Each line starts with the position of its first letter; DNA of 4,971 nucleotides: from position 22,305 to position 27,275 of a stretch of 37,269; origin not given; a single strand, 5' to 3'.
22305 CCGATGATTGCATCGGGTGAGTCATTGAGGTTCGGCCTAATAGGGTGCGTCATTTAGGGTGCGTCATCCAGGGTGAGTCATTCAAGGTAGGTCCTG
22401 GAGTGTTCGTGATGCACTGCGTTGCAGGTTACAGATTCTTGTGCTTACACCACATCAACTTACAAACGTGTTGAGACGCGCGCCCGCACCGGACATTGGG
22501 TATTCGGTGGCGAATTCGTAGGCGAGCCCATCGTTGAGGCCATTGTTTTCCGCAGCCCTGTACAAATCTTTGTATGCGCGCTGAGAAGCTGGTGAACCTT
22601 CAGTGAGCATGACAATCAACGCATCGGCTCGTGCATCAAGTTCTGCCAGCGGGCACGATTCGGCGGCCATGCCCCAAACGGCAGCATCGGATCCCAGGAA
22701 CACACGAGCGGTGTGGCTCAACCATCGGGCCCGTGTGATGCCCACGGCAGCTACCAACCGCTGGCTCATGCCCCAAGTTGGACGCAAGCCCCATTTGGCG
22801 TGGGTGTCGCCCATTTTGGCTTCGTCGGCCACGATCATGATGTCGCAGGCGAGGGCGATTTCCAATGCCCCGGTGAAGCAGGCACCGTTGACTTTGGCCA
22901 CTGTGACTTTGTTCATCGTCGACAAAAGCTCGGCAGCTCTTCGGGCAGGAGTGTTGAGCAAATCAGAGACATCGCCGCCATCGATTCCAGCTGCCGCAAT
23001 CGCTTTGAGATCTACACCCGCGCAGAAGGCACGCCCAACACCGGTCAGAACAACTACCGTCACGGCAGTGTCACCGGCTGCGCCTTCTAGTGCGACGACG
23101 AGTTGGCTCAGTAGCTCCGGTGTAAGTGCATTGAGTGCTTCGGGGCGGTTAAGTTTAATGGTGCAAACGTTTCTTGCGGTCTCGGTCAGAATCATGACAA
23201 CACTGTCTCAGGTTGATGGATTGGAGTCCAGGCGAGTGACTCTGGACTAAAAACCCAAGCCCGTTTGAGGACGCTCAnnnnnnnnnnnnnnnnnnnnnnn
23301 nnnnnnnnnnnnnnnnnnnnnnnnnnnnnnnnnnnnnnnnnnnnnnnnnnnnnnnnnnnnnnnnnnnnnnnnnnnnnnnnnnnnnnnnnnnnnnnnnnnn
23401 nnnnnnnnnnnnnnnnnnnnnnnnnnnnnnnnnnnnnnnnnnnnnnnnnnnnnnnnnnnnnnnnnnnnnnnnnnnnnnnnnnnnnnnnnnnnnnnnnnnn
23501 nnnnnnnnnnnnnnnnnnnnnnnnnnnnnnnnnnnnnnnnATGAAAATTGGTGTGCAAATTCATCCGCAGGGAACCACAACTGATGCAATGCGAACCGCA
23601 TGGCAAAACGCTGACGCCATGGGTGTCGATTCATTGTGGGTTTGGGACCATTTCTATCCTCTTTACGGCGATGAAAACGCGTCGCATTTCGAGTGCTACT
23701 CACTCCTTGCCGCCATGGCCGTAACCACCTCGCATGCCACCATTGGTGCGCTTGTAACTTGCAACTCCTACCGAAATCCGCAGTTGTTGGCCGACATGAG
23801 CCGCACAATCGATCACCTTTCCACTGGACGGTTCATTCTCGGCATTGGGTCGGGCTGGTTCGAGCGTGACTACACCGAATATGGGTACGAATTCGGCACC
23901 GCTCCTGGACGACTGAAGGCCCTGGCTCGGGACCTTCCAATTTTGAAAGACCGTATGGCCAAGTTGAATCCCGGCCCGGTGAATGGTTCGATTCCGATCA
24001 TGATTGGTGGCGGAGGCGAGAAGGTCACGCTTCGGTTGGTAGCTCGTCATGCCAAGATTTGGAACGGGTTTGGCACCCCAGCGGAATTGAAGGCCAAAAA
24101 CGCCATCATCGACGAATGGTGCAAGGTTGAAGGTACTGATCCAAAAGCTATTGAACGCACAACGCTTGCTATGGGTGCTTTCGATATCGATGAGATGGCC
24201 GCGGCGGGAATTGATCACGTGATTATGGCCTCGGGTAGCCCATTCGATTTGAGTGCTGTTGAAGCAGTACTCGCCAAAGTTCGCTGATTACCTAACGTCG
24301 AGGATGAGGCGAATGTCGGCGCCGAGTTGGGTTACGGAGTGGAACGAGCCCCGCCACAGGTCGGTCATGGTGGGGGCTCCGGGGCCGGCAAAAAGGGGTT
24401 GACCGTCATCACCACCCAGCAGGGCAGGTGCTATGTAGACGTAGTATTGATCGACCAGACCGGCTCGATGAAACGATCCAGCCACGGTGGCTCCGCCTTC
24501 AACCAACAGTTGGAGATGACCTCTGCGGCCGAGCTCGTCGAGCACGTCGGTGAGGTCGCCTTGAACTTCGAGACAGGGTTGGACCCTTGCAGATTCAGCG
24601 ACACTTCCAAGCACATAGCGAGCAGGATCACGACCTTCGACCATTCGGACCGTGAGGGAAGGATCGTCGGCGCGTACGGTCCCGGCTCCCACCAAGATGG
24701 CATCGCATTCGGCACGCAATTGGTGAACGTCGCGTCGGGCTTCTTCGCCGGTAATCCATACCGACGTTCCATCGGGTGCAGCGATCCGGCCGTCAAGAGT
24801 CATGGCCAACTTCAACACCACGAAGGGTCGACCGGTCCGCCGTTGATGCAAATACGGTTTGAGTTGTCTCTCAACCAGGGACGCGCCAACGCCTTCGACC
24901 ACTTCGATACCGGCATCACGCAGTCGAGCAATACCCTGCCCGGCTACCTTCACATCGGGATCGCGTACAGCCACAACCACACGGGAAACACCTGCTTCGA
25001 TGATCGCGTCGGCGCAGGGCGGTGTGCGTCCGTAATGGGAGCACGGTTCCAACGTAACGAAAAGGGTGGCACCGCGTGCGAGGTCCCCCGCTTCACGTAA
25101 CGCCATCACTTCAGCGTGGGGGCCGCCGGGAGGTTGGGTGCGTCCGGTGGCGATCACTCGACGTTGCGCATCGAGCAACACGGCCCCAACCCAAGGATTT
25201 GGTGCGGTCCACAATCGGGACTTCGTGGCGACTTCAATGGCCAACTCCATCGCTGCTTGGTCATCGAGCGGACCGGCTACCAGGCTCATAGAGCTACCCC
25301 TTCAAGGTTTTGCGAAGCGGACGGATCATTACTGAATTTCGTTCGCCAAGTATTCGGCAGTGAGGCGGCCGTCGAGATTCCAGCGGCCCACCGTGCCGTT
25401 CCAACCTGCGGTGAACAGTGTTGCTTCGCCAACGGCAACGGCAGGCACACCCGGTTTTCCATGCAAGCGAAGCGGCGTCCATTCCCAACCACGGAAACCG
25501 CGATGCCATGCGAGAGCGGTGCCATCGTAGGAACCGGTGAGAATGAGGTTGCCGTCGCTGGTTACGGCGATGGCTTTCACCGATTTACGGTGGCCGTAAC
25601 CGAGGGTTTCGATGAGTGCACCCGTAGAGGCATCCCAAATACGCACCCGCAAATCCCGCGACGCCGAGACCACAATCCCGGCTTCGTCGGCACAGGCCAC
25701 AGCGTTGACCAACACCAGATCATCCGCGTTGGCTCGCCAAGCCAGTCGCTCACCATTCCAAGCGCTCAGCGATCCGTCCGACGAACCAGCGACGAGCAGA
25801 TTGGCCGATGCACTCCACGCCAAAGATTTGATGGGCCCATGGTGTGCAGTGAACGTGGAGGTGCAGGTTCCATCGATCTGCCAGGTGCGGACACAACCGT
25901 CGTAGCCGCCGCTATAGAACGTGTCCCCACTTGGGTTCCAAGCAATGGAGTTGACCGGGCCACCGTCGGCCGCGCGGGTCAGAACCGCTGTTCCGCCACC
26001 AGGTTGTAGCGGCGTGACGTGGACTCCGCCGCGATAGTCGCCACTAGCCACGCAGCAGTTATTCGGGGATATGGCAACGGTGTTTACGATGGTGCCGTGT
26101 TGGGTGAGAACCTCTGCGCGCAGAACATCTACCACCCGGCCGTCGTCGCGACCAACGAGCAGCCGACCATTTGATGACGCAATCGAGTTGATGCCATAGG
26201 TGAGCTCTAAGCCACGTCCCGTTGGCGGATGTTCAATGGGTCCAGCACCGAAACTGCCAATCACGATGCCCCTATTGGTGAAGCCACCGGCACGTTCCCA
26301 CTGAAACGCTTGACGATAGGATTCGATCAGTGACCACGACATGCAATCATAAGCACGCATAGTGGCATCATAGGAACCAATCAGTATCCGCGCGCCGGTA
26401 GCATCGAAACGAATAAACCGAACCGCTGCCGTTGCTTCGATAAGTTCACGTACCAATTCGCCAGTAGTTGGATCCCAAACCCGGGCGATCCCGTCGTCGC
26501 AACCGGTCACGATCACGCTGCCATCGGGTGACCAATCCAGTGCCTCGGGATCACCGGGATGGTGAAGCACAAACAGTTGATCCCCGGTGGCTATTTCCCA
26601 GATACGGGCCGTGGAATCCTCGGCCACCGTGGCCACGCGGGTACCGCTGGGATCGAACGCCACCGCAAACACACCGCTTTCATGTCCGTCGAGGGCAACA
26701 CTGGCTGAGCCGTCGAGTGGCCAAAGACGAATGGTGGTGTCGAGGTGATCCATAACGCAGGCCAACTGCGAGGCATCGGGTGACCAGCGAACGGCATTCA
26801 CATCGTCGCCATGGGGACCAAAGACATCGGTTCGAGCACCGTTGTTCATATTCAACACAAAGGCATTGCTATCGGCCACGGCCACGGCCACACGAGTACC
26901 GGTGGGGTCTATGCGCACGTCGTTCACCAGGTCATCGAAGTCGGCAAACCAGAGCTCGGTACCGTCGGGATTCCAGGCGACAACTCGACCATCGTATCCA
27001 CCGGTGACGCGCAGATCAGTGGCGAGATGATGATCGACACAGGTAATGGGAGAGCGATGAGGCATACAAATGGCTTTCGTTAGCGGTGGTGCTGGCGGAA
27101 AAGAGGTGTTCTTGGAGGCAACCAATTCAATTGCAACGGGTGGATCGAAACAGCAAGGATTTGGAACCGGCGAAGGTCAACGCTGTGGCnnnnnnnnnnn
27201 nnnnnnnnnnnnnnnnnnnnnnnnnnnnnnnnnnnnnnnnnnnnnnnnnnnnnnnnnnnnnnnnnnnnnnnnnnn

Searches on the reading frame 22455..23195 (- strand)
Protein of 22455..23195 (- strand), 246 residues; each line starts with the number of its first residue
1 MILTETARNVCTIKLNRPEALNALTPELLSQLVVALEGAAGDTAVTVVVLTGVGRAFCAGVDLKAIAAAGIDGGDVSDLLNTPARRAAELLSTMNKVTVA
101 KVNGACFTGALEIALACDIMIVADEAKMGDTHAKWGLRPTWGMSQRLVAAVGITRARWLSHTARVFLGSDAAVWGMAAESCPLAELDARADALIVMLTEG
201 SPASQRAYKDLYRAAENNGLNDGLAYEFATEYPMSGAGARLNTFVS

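Call 45: search_protein_families(library=pfam, proteins=[window:22455-23195:-], max_evalue=0.00001)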
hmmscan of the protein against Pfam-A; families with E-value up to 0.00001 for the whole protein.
window:22455-23195:- (246 aa): 2 families
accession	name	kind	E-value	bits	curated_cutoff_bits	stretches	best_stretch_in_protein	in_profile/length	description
PF00378.25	ECH_1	-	3.8e-46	157.9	27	1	6-227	2-220/251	Enoyl-CoA hydratase/isomerase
PF16113.10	ECH_2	-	2e-24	87.2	27.2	1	11-208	2-199/335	Enoyl-CoA hydratase/isomerase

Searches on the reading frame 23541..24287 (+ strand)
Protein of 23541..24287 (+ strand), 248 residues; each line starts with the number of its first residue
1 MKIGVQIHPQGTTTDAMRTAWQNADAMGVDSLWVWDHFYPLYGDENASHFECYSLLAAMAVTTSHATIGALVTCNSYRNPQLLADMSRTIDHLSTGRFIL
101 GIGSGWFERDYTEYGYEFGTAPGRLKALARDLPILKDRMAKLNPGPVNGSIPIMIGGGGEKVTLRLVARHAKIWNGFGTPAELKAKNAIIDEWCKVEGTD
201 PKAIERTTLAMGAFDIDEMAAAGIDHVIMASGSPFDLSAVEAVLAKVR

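Call 45: search_protein_families(library=pfam, proteins=[window:23541-24287:+], max_evalue=0.00001)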
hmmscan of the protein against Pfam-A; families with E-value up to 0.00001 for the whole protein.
window:23541-24287:+ (248 aa): 1 family
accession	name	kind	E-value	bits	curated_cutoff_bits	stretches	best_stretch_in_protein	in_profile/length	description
PF00296.26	Bac_luciferase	-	6.7e-26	91.8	27.9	1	5-125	13-127/314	Luciferase-like monooxygenase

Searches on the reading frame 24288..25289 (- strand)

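Call 45: search_protein_families(library=pfam, proteins=[window:24288-25289:-], max_evalue=0.00001)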
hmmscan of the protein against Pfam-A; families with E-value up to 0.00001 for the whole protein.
window:24288-25289:- (333 aa): 4 families
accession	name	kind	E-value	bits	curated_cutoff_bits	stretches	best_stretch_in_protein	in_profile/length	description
PF01872.23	RibD_C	-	3.3e-48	164.6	24.1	1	155-326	1-195/197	RibD C-terminal domain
PF00383.29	dCMP_cyt_deam_1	-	2.2e-20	72.9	25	1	9-107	3-101/102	Cytidine and deoxycytidylate deaminase zinc-binding region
PF14437.12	MafB19-deam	-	1.3e-09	38.6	27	1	33-123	24-116/142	MafB19-like deaminase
PF18785.7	Inv-AAD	-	4.4e-06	27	26.5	0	70-132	50-116/129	Invertebrate-AID/APOBEC-deaminase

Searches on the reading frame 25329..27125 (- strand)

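Call 45: search_protein_families(library=pfam, proteins=[window:25329-27125:-], max_evalue=0.00001)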
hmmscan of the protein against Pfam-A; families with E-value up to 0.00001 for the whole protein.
window:25329-27125:- (598 aa): 38 families (the best 25 are shown)
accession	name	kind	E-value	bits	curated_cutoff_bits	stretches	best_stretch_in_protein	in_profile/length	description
PF00400.38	WD40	-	1.2e-62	206.1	27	4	145-176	7-38/39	WD domain, G-beta repeat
PF25173.1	Beta-prop_WDR3_1st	-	1e-61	208.3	154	3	80-260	3-183/184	WDR3 first beta-propeller domain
PF25174.1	Beta-prop_THOC3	-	7.7e-53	179.7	305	3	66-291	4-230/272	THOC3 beta-propeller domain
PF24814.1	WD40_Prp19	-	2.9e-47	161.5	320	3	68-260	10-205/281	Prp19 WD40 domain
PF25175.1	Beta-prop_WDR5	-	2.3e-44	152.3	250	2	62-271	8-218/296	WDR5 beta-propeller domain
PF23414.1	Beta-prop_EML_2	-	2.8e-44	151.9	90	3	152-263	1-112/266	Echinoderm microtubule-associated protein second beta-propeller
PF24817.1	WD40_WDHD1_1st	-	1.3e-37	130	109.9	3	40-183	21-162/291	WDHD1 first WD40 domain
PF24807.1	WD40_CDC20-Fz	-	1.1e-35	123.8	200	1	319-540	63-292/292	CDC20/Fizzy WD40 domain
PF24805.1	EIF3I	-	1.9e-28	100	200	0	427-529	8-109/324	EIF3I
PF25391.1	WD40_Gbeta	-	6.3e-28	98.2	150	3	351-540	151-339/340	G protein beta WD-40 repeat protein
PF25172.1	Beta-prop_WDR3_2nd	-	1.6e-27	97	140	2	107-259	134-286/293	WDR3 second beta-propeller domain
PF25168.1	Beta-prop_WDR36-Utp21_2nd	-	5.4e-25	88.8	84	2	146-271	154-279/335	WDR36/Utp21 second beta-propeller domain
PF24796.1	WDR55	-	2.7e-24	86.2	200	1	143-262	47-167/296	WDR55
PF23393.2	Beta-prop_WDR90_POC16_2nd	-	9e-24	84.6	60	1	157-263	2-109/291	WDR90/POC16, second beta-propeller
PF24105.1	Beta-prop_CAF1B_HIR1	-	2.2e-22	80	80.5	1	100-181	124-204/383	CAF1B/HIR1 beta-propeller domain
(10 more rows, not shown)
